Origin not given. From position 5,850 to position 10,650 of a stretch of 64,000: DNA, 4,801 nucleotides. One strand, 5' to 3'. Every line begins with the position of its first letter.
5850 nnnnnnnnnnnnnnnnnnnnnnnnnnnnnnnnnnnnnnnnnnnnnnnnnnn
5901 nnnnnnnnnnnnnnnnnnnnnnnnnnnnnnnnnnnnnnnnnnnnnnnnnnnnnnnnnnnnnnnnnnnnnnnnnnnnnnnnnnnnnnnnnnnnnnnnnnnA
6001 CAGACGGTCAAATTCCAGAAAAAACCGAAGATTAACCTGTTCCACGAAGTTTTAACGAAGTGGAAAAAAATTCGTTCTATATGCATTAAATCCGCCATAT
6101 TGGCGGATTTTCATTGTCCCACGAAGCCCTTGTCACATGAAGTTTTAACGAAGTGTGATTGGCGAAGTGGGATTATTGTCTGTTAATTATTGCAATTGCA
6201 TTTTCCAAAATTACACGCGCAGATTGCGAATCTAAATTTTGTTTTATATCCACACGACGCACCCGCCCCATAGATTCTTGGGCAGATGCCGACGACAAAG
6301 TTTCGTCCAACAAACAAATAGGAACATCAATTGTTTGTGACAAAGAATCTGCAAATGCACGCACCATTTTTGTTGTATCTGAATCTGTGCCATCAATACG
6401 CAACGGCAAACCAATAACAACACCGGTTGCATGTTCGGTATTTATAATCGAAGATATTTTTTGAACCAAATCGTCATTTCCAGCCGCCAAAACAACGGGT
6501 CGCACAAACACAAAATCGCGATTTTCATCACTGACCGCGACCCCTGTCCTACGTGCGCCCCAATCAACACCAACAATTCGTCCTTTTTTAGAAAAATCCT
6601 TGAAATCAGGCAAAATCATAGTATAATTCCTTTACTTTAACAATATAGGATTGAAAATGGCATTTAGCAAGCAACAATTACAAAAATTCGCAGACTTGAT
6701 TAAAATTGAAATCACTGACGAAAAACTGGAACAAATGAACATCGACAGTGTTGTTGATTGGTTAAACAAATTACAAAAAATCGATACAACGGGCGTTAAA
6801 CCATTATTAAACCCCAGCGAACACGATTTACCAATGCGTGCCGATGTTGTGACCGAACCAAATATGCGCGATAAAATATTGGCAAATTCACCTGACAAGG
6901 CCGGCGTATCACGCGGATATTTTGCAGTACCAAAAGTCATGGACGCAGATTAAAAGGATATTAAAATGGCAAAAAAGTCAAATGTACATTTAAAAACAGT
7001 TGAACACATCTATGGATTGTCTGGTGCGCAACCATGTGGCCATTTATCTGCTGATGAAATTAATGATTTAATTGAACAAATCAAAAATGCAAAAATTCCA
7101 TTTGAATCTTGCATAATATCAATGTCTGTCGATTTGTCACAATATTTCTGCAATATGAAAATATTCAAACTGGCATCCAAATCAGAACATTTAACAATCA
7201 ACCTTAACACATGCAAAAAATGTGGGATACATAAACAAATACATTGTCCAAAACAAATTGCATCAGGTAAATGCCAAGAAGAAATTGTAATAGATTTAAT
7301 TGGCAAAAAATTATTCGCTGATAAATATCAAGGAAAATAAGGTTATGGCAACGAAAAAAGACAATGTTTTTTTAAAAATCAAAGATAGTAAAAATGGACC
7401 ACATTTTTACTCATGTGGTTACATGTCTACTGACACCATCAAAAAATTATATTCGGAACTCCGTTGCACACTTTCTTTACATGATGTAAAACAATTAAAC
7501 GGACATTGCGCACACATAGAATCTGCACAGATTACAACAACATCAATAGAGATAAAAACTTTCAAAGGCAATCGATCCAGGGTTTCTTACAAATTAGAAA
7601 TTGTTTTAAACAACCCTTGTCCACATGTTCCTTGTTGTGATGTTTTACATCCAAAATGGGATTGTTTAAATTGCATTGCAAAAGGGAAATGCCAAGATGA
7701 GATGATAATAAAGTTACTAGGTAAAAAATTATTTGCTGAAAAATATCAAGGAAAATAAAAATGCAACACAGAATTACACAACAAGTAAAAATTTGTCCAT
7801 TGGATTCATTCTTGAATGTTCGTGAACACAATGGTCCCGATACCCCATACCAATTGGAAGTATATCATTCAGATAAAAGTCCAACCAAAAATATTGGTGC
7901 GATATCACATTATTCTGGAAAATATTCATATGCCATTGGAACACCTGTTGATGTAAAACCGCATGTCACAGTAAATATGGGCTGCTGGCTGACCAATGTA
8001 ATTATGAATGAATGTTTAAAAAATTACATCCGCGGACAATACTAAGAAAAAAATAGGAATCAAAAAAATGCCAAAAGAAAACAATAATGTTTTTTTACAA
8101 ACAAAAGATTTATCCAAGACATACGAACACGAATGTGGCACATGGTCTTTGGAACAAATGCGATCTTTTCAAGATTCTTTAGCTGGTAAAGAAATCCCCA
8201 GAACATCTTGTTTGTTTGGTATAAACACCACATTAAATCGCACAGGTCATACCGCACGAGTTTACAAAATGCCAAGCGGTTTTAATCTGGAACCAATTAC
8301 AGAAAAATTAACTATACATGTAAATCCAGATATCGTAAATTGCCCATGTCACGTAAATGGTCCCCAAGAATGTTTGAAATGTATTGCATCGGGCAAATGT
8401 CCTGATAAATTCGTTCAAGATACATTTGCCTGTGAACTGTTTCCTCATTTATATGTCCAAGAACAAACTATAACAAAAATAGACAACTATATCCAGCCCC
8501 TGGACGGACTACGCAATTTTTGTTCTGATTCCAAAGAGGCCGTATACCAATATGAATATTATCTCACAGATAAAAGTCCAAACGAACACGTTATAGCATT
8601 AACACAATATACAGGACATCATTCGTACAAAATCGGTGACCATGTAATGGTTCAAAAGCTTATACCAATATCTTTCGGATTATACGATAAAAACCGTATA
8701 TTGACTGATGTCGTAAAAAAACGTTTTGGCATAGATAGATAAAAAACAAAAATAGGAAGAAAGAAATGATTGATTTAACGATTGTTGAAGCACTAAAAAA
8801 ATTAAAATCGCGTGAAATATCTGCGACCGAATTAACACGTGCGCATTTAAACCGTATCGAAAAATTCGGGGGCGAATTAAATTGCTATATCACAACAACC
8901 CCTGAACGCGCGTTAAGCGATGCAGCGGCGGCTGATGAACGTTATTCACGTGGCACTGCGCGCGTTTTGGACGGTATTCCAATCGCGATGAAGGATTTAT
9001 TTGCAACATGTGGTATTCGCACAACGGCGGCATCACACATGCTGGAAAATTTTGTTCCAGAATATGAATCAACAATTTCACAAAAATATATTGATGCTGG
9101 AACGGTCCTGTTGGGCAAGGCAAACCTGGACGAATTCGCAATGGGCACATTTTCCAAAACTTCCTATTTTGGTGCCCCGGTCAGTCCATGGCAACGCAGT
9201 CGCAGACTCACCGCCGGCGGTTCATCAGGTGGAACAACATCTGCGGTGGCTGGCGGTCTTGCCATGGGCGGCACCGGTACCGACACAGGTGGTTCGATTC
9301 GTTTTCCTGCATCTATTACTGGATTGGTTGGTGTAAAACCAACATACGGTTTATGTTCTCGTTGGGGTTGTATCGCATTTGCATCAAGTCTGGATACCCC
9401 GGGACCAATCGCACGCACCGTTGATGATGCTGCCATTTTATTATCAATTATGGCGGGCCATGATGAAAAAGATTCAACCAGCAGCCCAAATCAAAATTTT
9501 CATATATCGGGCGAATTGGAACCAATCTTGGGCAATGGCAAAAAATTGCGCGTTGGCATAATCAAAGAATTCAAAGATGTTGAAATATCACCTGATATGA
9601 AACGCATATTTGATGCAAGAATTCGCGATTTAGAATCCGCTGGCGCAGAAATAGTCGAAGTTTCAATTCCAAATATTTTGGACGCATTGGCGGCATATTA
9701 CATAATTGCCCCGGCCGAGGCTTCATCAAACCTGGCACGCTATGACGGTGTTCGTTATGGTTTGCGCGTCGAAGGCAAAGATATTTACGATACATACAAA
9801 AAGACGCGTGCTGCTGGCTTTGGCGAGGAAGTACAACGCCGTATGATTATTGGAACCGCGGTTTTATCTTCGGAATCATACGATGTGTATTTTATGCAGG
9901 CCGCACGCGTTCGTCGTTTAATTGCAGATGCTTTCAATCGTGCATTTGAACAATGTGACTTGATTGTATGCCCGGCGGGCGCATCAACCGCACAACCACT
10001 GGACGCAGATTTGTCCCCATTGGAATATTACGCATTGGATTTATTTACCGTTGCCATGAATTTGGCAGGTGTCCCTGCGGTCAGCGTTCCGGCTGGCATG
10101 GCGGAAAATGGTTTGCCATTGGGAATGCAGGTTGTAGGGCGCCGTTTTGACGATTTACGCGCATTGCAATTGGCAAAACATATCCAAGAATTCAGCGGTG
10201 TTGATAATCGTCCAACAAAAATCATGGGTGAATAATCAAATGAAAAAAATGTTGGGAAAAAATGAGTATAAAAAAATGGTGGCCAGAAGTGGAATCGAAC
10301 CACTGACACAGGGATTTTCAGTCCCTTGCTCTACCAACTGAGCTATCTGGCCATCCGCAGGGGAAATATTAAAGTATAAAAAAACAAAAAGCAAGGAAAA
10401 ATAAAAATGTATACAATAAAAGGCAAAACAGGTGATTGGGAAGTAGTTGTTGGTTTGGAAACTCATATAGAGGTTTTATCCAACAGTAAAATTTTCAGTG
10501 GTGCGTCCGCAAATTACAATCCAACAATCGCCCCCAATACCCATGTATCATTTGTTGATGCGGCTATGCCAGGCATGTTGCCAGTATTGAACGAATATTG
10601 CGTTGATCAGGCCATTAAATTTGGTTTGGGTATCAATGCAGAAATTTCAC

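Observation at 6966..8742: Four cysteine-rich paralogous genes inserted inside the gatCAB operon, with a fission/fusion domain pattern (X, X, Y, X+Y)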

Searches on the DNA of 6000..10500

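Call 82: search_rna_families(source=window, start=6000, end=10500, threshold=evalue, max_evalue=0.1)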
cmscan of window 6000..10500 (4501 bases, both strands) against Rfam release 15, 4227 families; matches with E-value up to 0.1: 1.
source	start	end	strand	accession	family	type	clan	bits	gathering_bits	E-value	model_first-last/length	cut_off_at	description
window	10280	10352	-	RF00005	tRNA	Gene; tRNA;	CL00001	74.2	29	1.5e-15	1-71/71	no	tRNA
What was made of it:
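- Tried and rejected: Rfam found only tRNA-Phe in 6000-10500 (call 82).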

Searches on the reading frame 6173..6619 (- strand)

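Call 24: search_protein_families(library=pfam, proteins=[window:6173-6619:-], max_evalue=0.001)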
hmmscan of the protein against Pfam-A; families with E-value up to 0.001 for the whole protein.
window:6173-6619:- (148 aa): 1 family
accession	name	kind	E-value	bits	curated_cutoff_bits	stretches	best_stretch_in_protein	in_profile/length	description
PF03652.20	RuvX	-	9.5e-31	107.4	29.2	1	14-142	2-132/134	Holliday junction resolvase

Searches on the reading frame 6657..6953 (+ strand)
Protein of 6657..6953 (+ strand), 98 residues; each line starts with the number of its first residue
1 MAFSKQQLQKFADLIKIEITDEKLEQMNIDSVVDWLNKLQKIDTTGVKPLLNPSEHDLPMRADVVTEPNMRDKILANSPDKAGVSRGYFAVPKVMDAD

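Call 3: search_protein_families(library=pfam, proteins=[window:6657-6953:+], max_evalue=1)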
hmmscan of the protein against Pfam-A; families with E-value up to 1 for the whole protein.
window:6657-6953:+ (98 aa): 1 family
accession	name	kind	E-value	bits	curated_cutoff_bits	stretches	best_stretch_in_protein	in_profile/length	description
PF02686.20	GatC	-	4.7e-13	49.5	23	1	19-83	1-61/66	Glu-tRNAGln amidotransferase C subunit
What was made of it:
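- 6657..6953 (+): gatC, the conserved left anchor of the slot. Pfam GatC E 4.7e-13 (call 3).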

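Call 62: find_homologous_proteins(query=window:6657-6950:+, max_evalue=1e-10)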
Query window:6657-6950:+ (98 aa): 840 proteins with E <= 1e-10 among 843 candidates; the best 120 are listed.
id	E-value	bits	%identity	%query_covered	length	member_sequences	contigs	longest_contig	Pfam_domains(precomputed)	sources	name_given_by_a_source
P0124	2.7e-55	202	97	100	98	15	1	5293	PF02686.21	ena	-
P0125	2.0e-53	196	93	100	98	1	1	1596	PF02686.21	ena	-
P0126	1.4e-51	190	90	100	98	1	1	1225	PF02686.21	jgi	-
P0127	3.1e-51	189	90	100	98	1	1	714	PF02686.21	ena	-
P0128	4.6e-51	188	90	100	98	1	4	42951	PF02686.21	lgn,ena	-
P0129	5.4e-51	188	89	100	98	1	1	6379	PF02686.21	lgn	-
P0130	5.5e-51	188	90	100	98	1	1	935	PF02686.21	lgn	-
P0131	6.1e-51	188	90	100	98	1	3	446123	PF02686.21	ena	-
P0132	7.5e-51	188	88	100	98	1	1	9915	PF02686.21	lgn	-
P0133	8.5e-51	188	91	100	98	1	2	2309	PF02686.21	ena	-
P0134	1.1e-50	187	89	100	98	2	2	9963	PF02686.21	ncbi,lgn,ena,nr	ncbi:MAG: Asp-tRNA(Asn)/Glu-tRNA(Gln) amidotransferase subunit GatC [Alphaproteobacteria bacterium]|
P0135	1.1e-50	187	89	100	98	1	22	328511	PF02686.21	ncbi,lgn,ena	-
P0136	1.2e-50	187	90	100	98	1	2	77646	PF02686.21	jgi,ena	-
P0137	1.5e-50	187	89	100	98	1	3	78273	PF02686.21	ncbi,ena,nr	ncbi:MAG: Asp-tRNA(Asn)/Glu-tRNA(Gln) amidotransferase subunit GatC [Alphaproteobacteria bacterium]|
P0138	1.5e-50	187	89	100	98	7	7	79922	PF02686.21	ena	-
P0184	1.6e-47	177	84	100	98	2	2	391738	PF02686.21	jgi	jgi:aspartyl-tRNA(Asn)/glutamyl-tRNA(Gln) amidotransferase subunit C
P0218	1.1e-46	174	83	100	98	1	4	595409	PF02686.21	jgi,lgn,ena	-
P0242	2.3e-46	173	79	100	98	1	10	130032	PF02686.21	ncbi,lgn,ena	-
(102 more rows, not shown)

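Call 63: find_encoding_contigs(protein=P0218, flank=3500, max_places=3)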
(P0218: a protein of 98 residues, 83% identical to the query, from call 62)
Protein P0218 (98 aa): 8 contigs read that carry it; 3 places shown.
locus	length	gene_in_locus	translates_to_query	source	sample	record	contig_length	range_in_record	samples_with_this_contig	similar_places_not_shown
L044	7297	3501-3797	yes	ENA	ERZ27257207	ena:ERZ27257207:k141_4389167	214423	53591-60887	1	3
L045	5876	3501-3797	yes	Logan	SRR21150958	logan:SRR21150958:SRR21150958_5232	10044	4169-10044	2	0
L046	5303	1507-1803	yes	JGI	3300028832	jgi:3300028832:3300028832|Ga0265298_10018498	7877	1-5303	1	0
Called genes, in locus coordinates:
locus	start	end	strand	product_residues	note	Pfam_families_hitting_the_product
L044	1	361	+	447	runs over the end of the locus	PF19295:SufBD_N, PF01458:SUFBD_core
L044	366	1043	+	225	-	PF02463:SMC_N (faint), PF00005:ABC_tran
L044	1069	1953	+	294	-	-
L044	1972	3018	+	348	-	PF01594:AI-2E_transport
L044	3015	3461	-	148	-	PF03652:RuvX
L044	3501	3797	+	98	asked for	PF02686:GatC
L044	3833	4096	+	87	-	-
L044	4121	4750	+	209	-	-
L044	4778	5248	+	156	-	-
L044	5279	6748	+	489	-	PF01425:Amidase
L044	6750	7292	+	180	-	-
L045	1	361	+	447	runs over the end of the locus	PF19295:SufBD_N, PF01458:SUFBD_core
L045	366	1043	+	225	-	PF02463:SMC_N (faint), PF00005:ABC_tran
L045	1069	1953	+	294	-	-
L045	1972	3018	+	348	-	PF01594:AI-2E_transport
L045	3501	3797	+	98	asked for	PF02686:GatC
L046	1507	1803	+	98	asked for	PF02686:GatC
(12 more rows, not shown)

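Call 64: find_encoding_contigs(protein=P0184, flank=3500, max_places=3)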
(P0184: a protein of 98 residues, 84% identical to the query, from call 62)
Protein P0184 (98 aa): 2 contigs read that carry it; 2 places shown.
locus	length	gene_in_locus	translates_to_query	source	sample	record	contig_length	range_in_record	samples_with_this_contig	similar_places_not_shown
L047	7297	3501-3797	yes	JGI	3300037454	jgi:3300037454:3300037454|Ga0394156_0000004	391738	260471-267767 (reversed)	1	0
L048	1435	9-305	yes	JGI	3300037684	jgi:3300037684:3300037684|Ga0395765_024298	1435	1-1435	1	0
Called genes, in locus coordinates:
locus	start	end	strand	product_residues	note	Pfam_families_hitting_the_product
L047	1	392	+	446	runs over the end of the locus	PF19295:SufBD_N, PF01458:SUFBD_core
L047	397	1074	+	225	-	PF00005:ABC_tran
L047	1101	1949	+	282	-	-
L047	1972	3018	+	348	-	PF01594:AI-2E_transport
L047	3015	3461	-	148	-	PF03652:RuvX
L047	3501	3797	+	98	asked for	PF02686:GatC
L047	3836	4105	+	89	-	-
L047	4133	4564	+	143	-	-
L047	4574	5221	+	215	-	-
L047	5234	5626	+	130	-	PF03118:RNA_pol_A_CTD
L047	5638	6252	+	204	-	-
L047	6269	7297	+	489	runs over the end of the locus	PF01425:Amidase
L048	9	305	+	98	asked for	PF02686:GatC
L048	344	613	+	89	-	-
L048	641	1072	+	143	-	-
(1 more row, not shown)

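Call 65: find_encoding_contigs(protein=P0242, flank=3500, max_places=4)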
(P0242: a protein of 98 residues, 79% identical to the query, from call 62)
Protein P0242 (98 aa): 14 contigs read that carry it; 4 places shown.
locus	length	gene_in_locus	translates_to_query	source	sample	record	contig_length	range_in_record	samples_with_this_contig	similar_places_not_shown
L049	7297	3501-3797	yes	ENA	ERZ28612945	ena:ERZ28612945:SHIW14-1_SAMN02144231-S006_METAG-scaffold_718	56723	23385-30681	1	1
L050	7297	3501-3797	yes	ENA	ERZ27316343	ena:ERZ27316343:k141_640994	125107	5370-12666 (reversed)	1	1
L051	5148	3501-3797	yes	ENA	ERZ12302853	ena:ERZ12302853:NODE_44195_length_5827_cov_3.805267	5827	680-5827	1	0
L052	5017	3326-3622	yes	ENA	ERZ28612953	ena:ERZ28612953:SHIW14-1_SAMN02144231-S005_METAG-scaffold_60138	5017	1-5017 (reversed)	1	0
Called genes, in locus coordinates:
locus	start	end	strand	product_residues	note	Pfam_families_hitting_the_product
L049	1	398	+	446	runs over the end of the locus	PF19295:SufBD_N, PF01458:SUFBD_core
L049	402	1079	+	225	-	PF02463:SMC_N (faint), PF00005:ABC_tran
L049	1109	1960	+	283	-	-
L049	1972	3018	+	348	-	PF01594:AI-2E_transport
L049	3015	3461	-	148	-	PF03652:RuvX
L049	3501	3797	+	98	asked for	PF02686:GatC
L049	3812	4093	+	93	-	-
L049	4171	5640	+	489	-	PF01425:Amidase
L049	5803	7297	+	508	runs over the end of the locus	PF02934:GatB_N, PF02637:GatB_Yqey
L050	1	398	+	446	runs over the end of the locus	PF19295:SufBD_N, PF01458:SUFBD_core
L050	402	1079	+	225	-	PF02463:SMC_N (faint), PF00005:ABC_tran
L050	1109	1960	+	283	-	-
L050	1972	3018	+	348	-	PF01594:AI-2E_transport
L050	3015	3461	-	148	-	PF03652:RuvX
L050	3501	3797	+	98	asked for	PF02686:GatC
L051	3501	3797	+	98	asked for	PF02686:GatC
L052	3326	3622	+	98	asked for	PF02686:GatC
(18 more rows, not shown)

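Call 66: find_encoding_contigs(protein=P0135, flank=3500, max_places=6)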
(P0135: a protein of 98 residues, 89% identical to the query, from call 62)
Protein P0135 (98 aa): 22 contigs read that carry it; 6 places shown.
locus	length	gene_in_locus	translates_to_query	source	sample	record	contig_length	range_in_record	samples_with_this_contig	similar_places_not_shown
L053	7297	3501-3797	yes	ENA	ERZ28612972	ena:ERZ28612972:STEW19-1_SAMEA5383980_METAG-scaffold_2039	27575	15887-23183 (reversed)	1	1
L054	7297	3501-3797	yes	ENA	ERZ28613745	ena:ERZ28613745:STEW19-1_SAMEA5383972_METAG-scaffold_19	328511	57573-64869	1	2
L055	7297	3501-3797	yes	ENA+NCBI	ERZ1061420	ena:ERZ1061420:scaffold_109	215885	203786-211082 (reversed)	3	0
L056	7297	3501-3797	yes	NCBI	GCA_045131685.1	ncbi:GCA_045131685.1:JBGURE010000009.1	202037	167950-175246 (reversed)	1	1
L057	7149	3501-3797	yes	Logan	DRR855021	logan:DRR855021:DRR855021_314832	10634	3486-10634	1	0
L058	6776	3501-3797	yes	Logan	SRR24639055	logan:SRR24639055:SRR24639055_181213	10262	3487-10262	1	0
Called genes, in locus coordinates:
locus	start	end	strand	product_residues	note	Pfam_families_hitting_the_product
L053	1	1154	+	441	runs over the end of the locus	PF19295:SufBD_N, PF01458:SUFBD_core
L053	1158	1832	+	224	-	PF02463:SMC_N (weak), PF00005:ABC_tran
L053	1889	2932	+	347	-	PF01594:AI-2E_transport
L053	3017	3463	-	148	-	PF03652:RuvX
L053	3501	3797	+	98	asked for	PF02686:GatC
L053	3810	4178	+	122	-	-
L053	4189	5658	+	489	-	PF01425:Amidase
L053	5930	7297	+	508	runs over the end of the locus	PF02934:GatB_N, PF02637:GatB_Yqey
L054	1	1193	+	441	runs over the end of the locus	PF19295:SufBD_N, PF01458:SUFBD_core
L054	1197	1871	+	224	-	PF02463:SMC_N (weak), PF00005:ABC_tran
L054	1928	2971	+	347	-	PF01594:AI-2E_transport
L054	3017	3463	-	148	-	PF03652:RuvX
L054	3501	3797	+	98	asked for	PF02686:GatC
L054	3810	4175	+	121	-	-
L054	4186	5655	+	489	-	PF01425:Amidase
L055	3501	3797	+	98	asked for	PF02686:GatC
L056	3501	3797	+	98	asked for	PF02686:GatC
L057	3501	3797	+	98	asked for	PF02686:GatC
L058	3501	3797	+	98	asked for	PF02686:GatC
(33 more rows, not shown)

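Call 71: search_protein_families(library=pfam, proteins=[L047:5234-5626:+, L044:6750-7292:+], max_evalue=0.01)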
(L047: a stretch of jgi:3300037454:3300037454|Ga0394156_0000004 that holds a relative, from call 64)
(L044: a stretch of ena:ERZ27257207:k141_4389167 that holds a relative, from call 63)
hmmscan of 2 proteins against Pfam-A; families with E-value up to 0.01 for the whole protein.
L047:5234-5626:+ (130 aa): 1 family
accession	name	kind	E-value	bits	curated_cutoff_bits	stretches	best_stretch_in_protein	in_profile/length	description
PF03118.21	RNA_pol_A_CTD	-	1.4e-08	34.8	23.8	1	11-68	9-65/67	Bacterial RNA polymerase, alpha chain C terminal domain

L044:6750-7292:+ (180 aa): 0 families
